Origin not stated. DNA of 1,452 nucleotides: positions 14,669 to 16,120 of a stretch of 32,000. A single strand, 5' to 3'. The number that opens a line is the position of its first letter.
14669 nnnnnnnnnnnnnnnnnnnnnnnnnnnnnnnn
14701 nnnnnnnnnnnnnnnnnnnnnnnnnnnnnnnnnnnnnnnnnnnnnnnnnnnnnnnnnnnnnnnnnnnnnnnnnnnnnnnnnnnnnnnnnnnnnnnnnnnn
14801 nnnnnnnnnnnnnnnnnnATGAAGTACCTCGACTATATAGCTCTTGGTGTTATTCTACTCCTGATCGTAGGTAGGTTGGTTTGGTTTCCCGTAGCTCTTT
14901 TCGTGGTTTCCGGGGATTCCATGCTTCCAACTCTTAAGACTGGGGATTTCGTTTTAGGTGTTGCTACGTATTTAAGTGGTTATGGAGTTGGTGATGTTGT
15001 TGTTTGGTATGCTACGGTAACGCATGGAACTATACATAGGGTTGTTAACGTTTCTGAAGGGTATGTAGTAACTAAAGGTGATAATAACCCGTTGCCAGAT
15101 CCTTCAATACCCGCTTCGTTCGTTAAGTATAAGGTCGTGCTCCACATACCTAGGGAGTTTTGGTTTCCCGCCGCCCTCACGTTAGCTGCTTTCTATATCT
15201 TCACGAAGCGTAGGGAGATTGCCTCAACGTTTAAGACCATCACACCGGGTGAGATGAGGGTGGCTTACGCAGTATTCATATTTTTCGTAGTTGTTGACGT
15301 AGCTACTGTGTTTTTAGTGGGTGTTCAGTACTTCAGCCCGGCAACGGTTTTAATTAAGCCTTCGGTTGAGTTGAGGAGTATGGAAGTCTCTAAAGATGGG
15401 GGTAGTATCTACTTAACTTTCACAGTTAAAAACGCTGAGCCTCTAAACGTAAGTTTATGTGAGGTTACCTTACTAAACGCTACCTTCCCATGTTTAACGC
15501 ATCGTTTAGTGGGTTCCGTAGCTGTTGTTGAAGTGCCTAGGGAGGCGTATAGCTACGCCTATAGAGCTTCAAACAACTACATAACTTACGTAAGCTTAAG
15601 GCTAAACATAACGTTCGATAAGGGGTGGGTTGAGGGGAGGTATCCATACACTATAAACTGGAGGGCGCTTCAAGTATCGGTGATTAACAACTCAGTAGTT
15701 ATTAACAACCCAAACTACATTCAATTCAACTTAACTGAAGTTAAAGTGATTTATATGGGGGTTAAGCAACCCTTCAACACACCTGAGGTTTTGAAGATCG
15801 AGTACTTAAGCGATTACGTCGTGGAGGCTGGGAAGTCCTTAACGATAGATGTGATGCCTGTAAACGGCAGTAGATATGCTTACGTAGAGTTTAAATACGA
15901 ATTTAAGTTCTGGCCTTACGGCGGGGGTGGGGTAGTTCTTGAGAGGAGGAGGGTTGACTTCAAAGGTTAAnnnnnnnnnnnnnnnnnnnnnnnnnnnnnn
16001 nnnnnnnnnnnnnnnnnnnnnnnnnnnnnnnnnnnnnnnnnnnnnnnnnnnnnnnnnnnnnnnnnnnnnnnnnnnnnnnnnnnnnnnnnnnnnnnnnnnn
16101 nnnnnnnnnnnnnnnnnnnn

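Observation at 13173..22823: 9.6-kb same-strand block of 11 mostly secreted/membrane genes: candidate uncharacterised cell-surface assembly system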

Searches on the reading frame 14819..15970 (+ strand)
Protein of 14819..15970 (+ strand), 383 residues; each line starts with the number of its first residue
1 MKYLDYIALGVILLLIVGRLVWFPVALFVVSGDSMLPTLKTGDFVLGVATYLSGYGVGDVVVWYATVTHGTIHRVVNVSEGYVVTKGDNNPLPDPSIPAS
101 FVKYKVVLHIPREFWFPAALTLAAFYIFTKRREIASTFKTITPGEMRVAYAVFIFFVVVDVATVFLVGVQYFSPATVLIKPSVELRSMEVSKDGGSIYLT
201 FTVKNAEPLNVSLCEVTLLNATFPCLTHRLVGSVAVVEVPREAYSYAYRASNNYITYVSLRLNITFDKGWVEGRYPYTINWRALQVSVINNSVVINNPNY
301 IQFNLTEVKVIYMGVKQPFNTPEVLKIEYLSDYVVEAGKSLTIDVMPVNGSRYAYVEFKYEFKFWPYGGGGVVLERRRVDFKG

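Call 3: search_protein_families(library=pfam, max_evalue=0.01, proteins=[window:14819-15970:+])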
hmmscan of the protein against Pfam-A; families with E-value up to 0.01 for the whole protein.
window:14819-15970:+ (383 aa): 1 family
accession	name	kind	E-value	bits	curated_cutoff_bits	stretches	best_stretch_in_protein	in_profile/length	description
PF10502.14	Peptidase_S26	-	0.00061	20.2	22.9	1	5-76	3-78/168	Signal peptidase, peptidase S26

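Call 10: find_homologous_proteins(query=window:14819-15970:+, max_evalue=0.001)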
Query window:14819-15970:+ (383 aa): 62 proteins with E <= 0.001 among 4954 candidates.
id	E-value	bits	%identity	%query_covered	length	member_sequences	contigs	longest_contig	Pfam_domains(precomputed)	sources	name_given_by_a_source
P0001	1.0e-234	797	95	97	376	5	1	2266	-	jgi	-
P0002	2.3e-231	786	94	97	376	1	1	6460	-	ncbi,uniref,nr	ncbi:MAG: signal peptidase I [Zestosphaera tikiterensis]|uniref:Signal peptidase I n=1 Tax=Zestospha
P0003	1.8e-201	687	80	97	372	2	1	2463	-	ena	-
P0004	7.9e-116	405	50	99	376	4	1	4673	-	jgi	-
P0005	3.6e-111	390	53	94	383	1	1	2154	-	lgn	-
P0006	2.6e-105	371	46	100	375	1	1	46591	-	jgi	-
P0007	3.9e-104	367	48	100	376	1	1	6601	-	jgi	-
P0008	6.2e-104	366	47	95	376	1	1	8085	-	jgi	-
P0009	8.8e-104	366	48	100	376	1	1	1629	-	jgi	-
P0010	2.1e-102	361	48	100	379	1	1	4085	-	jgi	-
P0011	6.3e-102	360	46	99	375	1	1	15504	-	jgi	-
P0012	1.4e-100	355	48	100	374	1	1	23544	-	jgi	-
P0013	2.5e-100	354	48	100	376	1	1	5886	-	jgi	-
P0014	6.0e-100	353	48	100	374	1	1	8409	-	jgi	-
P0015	1.3e-99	352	47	98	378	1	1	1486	-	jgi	-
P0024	9.1e-89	316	42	96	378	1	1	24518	-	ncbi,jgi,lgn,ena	-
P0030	2.1e-62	230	35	96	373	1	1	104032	-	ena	-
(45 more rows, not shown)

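Call 13: find_encoding_contigs(protein=P0030, flank=10000, max_places=2)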
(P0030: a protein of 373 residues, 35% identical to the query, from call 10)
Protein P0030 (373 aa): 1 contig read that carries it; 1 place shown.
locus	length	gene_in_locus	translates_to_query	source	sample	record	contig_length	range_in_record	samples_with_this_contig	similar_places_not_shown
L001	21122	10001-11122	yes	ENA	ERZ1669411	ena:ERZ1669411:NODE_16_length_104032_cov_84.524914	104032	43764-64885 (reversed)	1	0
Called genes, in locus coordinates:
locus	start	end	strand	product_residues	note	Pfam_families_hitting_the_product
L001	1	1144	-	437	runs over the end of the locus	PF01636:APH (weak)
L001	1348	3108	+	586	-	PF03065:Glyco_hydro_57, PF09094:AmyA-A_glucT_m, PF09095:AmyA-gluTrfs_C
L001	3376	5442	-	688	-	PF00128:Alpha-amylase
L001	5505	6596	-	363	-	PF02463:SMC_N (weak), PF00005:ABC_tran, PF17912:OB_MalK, PF08402:TOBE_2 (weak)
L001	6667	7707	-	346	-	PF09985:Glucodextran_C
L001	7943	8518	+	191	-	-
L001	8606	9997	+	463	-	-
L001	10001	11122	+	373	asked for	-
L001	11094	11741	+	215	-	-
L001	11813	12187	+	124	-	PF04277:OAD_gamma (weak)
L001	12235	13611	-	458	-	PF01256:Carb_kinase (faint), PF08543:Phos_pyr_kin, PF00294:PfkB, PF10120:ThiN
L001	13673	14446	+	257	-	PF01946:Thi4, PF01494:FAD_binding_3 (weak), PF00890:FAD_binding_2 (faint), PF01266:DAO (weak), PF07992:Pyr_redox_2, PF12831:FAD_oxidored, PF13450:NAD_binding_8 (weak)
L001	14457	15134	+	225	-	PF03070:TENA_THI-4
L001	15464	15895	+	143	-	-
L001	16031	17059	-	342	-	PF12802:MarR_2 (weak), PF24034:DUF7343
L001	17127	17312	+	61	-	-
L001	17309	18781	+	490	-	PF00474:SSF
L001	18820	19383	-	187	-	-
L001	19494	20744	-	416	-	PF05221:AdoHcyase, PF02826:2-Hacid_dh_C, PF00670:AdoHcyase_NAD, PF07991:KARI_N (weak)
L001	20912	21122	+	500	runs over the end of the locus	PF13231:PMT_2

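Call 14: find_encoding_contigs(protein=P0006, flank=10000, max_places=2)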
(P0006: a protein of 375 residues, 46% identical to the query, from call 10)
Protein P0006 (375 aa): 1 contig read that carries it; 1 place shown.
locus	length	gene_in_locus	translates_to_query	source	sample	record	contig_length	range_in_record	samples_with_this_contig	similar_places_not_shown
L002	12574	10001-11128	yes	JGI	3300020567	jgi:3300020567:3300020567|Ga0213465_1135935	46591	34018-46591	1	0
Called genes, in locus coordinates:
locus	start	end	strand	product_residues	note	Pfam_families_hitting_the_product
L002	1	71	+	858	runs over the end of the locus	-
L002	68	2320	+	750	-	-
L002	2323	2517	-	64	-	-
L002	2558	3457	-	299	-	PF08271:Zn_Ribbon_TF, PF00382:TFIIB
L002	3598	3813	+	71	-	PF11520:Cren7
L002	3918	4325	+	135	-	-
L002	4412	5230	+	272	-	-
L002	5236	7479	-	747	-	-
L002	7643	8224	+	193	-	-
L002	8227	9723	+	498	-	-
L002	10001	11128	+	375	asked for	-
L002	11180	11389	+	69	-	-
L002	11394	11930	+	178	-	-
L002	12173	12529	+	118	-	-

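Call 15: find_encoding_contigs(protein=P0024, flank=10000, max_places=2)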
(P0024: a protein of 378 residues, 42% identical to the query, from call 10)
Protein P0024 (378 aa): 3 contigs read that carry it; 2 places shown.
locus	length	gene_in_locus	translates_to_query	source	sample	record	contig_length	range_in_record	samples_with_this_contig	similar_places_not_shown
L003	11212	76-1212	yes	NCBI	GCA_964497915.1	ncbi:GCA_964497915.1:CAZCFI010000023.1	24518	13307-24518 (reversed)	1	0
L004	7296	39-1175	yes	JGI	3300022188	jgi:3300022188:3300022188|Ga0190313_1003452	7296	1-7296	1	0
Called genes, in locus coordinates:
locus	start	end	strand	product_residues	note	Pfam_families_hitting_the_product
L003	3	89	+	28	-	?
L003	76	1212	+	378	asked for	-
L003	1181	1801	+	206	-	-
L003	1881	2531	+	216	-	PF00215:OMPdecase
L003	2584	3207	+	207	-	PF13207:AAA_17, PF13238:AAA_18 (weak)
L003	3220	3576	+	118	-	-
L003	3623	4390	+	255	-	PF00009:GTP_EFTU (weak), PF03029:ATP_bind_1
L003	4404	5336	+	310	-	-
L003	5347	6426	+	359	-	PF04123:DUF373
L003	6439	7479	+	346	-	PF01555:N6_N4_Mtase (weak), PF01170:UPF0020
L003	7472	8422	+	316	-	PF23023:Anti-Pycsar_Apyc1, PF00753:Lactamase_B, PF12706:Lactamase_B_2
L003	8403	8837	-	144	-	PF01877:RNA_binding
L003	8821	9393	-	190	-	PF13238:AAA_18, PF13671:AAA_33 (weak), PF13207:AAA_17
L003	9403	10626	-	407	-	PF02005:TRM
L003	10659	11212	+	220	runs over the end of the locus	PF01351:RNase_HII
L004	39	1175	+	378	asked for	-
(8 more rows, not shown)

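Call 17: find_related_loci(query=A1, collection=genome_contigs, flank=10000)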
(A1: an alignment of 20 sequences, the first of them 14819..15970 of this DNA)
Query A1 (383 aa) in genome_contigs; peptide patterns used: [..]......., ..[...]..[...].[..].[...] (x = any residue, [..] = any of these).
598 stretches matched a pattern (row limit reached: there are more); 294 encode a relative of the query (tblastn E <= 1e-3); the best 80 are kept; 80 distinct loci.
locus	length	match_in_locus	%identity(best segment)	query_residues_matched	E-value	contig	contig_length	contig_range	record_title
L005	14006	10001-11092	36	4-382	2e-68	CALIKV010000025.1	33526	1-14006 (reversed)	MAG: uncultured Sulfolobales archaeon isolate S1_Bin_MAXBIN__196_sub_1 genome assembly, contig: c_000001882021, whole ge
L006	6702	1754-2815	34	14-382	9e-68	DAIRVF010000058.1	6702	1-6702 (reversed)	MAG TPA_asm: Zestosphaera sp. isolate CTOTU25733 NODE_808_length_6702_cov_6.172559, whole genome shotgun sequence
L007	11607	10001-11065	36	12-382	2e-66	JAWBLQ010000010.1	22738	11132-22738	MAG: Zestosphaera sp. isolate GXS_201912_bins_69 GXS_201912_bins_69_scaffold_10, whole genome shotgun sequence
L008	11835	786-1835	37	18-382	5e-66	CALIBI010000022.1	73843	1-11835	MAG: uncultured Sulfolobales archaeon isolate S1_Bin_Bin_78_sub genome assembly, contig: c_000000489103, whole genome sh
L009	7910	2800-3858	35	14-381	2e-61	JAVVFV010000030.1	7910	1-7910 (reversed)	MAG: Candidatus Zestomicrobium tamdykulense isolate TW002 NG-25459_Tamdykul_water_contig_411, whole genome shotgun seque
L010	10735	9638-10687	34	4-377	2e-48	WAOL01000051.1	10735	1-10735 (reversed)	MAG: Desulfurococcales archaeon isolate S143_97_esom k151_404960, whole genome shotgun sequence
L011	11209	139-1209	42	18-383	1e-85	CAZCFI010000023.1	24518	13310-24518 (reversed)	MAG TPA_asm: uncultured Thermoproteales archaeon isolate SRP141559_co1_190 genome assembly, contig: NODE_885_length_2451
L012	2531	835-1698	38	4-299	2e-47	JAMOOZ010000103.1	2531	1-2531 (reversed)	MAG: Desulfurococcales archaeon isolate 4559-240_maxbin2_scaf2bin.156 4559-240_scaffold_25224_c1, whole genome shotgun s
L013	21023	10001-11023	35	4-363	2e-44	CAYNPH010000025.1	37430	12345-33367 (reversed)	MAG TPA_asm: uncultured Desulfurococcaceae archaeon isolate binchicken_co219_317 genome assembly, contig: k141_181978, w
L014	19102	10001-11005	32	19-377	1e-41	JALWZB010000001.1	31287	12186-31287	MAG: Desulfurococcales archaeon isolate T2_metabat1_scaf2bin.068 T2_NODE_1031_length_31287_cov_3.668357, whole genome sh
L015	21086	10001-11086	27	1-383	2e-34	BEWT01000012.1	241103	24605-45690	Desulfurococcaceae archaeon AG1 DNA, AG1contig12, whole genome shotgun sequence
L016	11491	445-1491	28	1-367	6e-34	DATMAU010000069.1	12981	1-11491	MAG TPA_asm: Sulfolobales archaeon isolate SMAG_U13334 k141_197235, whole genome shotgun sequence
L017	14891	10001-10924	30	6-305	1e-32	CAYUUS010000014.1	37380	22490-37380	MAG TPA_asm: uncultured Ignisphaera sp. isolate SRP104967_co1_57 genome assembly, contig: NODE_342_length_37380_cov_357.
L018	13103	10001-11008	27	4-360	3e-29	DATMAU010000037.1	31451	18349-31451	MAG TPA_asm: Sulfolobales archaeon isolate SMAG_U13334 k141_14361, whole genome shotgun sequence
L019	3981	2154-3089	31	19-360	2e-29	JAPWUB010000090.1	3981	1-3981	MAG: Desulfurococcales archaeon isolate RSNS17 scaffold_4111_c1, whole genome shotgun sequence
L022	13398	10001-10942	27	24-362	2e-23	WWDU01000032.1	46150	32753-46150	MAG: Candidatus Calypsonella navitae isolate M2_131_esom k151_688047, whole genome shotgun sequence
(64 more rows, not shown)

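Call 44: predict_structure(alignment_id=A1)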
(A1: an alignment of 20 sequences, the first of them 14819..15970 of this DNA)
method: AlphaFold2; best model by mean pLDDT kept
length: 383 residues; sequences in the alignment: 20
mean_pLDDT: 86.3   pTM: 0.54
mean pLDDT of the five models: 86.3, 85.8, 84.8, 83.7, 82.6
residues with pLDDT >= 90: 232; 70-90: 104; 50-70: 36; < 50: 11
segments of 3 or more residues with pLDDT < 50: 166-175
pLDDT, mean of each block of 10 residues (from residue 1): 72 76 87 88 91 95 82 95 93 90 95 82 76 66 58 71 51 54 92 95 92 93 94 94 94 92 93 94 95 97 97 91 95 96 94 96 76 92 72
secondary structure, 60 per line:
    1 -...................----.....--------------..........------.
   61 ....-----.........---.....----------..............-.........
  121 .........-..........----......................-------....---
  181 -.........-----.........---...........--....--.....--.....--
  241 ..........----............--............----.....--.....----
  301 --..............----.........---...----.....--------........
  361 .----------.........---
elements in order: H2-20 E25-29 E44-49 H50-53 E60-64 E70-78 E82-86 E102-110 H112-129 H131-140 H145-166 H174-177 E182-190 E196-204 E208-218 E221-224 E227-231 E234-238 H241-250 E255-266 E269-280 E285-289 E292-296 E303-316 E321-329 E333-335 E340-344 E353-361 E372-380

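Call 45: find_encoding_contigs(protein=P0002, flank=10000, max_places=2)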
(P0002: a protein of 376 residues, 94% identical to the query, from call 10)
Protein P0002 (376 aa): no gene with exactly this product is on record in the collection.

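Call 50: fold_search(model_id=the predicted structure, library=pdb)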
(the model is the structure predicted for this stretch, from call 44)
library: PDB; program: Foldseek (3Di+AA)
matches with E <= 10: 1099; with E <= 0.001: 30
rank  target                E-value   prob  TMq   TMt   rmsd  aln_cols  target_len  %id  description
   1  7u7n_C                2.9e-05  1.00  0.16  0.27  12.1       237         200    9  IL-27 quaternary receptor signaling complex (released 2022-05-25)
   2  5g50_B                4.0e-05  1.00  0.15  0.22  18.1       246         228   13  Vibrio cholerae scaffolding protein RbmA in complex with magnesium. (released 2017-11-29)
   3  5uwc_G                4.2e-05  1.00  0.18  0.24  10.9       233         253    6  Cytokine-receptor complex (released 2018-02-07)
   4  5uv8_G                5.6e-05  0.98  0.17  0.21  16.7       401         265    6  Interleukin-3 Receptor Complex (released 2018-02-07)
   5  4be6_A                1.6e-04  1.00  0.16  0.25  18.4       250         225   12  V. cholera biofilm scaffolding protein RbmA (released 2013-12-18)
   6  4kkr_A                2.0e-04  0.99  0.17  0.25  18.0       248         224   13  Crystal structure of Vibrio cholerae RbmA (crystal form 3) (released 2013-05-22)
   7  2vkx_A                2.1e-04  1.00  0.23  0.34  10.0       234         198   12  Human NCAM, FN3 domains 1 and 2, M610R mutant (released 2008-02-26)
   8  9fxb_C                2.2e-04  1.00  0.15  0.26  14.4       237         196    9  Cryo-EM structure of the type 1 pilus assembly platform as part of the FimI-bound chaperone-usher pilus complex (FimDH (released 2025-06-04)
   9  3s3j_A                2.5e-04  0.99  0.20  0.14  10.2       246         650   11  Transglutaminase 2 in complex with a novel inhibitor (released 2012-06-06)
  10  7uwm_C                2.6e-04  0.99  0.17  0.23  13.9       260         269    8  Structure of the IL-17A-IL-17RA binary complex (released 2022-07-27)
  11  3s3p_A                2.9e-04  1.00  0.20  0.14  10.7       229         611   11  Transglutaminase 2 in complex with a novel inhibitor (released 2012-06-06)
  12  8qy4_B                2.9e-04  0.99  0.16  0.27  12.0       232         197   11  Structure of interleukin 11 (gp130 P496L mutant). (released 2024-02-21)
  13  5n9b                  3.4e-04  0.99  0.17  0.24  14.7       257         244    8  Crystal Structure of unliganded human IL-17RA (released 2018-06-13)
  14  4hsa_C                3.5e-04  0.99  0.17  0.22  14.1       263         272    8  Structure of interleukin 17a in complex with il17ra receptor (released 2013-05-22)
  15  6a8p_B                5.3e-04  0.99  0.18  0.12  13.0       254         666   11  Transglutaminase 2 mutant G224V in complex with GTP (released 2018-09-26)
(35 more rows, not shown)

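Call 55: find_encoding_contigs(protein=P0012, flank=10000, max_places=1)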
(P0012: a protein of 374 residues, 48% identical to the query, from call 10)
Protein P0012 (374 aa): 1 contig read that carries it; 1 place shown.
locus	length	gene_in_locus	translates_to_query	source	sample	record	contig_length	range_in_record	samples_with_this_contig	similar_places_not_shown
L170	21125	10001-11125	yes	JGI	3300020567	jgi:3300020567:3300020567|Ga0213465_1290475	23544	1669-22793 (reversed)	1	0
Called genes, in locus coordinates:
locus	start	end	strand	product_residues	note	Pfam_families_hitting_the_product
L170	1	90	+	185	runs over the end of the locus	PF06197:DUF998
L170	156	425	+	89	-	PF03297:Ribosomal_S25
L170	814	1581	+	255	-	-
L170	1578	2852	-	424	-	PF00069:Pkinase, PF07714:PK_Tyr_Ser-Thr, PF00498:FHA (weak)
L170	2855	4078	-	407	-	-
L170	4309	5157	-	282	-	-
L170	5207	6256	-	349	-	PF00498:FHA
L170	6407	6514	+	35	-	-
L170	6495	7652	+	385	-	PF00481:PP2C (faint), PF13672:PP2C_2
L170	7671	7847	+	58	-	-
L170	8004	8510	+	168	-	-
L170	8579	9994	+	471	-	-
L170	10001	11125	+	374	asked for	-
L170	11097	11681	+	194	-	-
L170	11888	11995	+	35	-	-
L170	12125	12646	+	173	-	-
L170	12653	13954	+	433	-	PF13412:HTH_24 (faint), PF01022:HTH_5, PF12840:HTH_20 (weak)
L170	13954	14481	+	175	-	PF09721:Exosortase_EpsH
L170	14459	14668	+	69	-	-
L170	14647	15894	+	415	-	PF13506:Glyco_transf_21, PF00535:Glycos_transf_2, PF10111:Glyco_tranf_2_2 (weak), PF13641:Glyco_tranf_2_3, PF03142:Chitin_synth_2 (weak), PF01644:Chitin_synth_1 (faint), PF13632:Glyco_trans_2_3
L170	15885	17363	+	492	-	PF00392:GntR (faint), PF09339:HTH_IclR (faint), PF01978:TrmB (faint), PF12802:MarR_2 (faint), PF13545:HTH_Crp_2 (faint), PF13412:HTH_24 (faint)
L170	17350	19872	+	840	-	PF10131:PTPS_related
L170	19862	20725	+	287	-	PF01875:Memo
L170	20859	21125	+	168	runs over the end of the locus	-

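Call 64: search_protein_families(library=ncbifam, max_evalue=0.01, proteins=[window:14819-15970:+])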
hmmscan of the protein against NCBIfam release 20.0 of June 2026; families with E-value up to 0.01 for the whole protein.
window:14819-15970:+ (383 aa): 3 families
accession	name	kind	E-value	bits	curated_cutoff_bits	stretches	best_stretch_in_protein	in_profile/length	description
TIGR02228.1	sigpep_I_arch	equivalog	1.1e-14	54.6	51.85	1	8-98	14-110/158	signal peptidase I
TIGR02227.1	sigpep_I_bact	equivalog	3.2e-08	33.6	47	1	7-91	2-90/162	signal peptidase I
NF046067.1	SigPepSipWBacil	equivalog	0.00022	20.8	190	1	29-96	42-114/189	signal peptidase I SipW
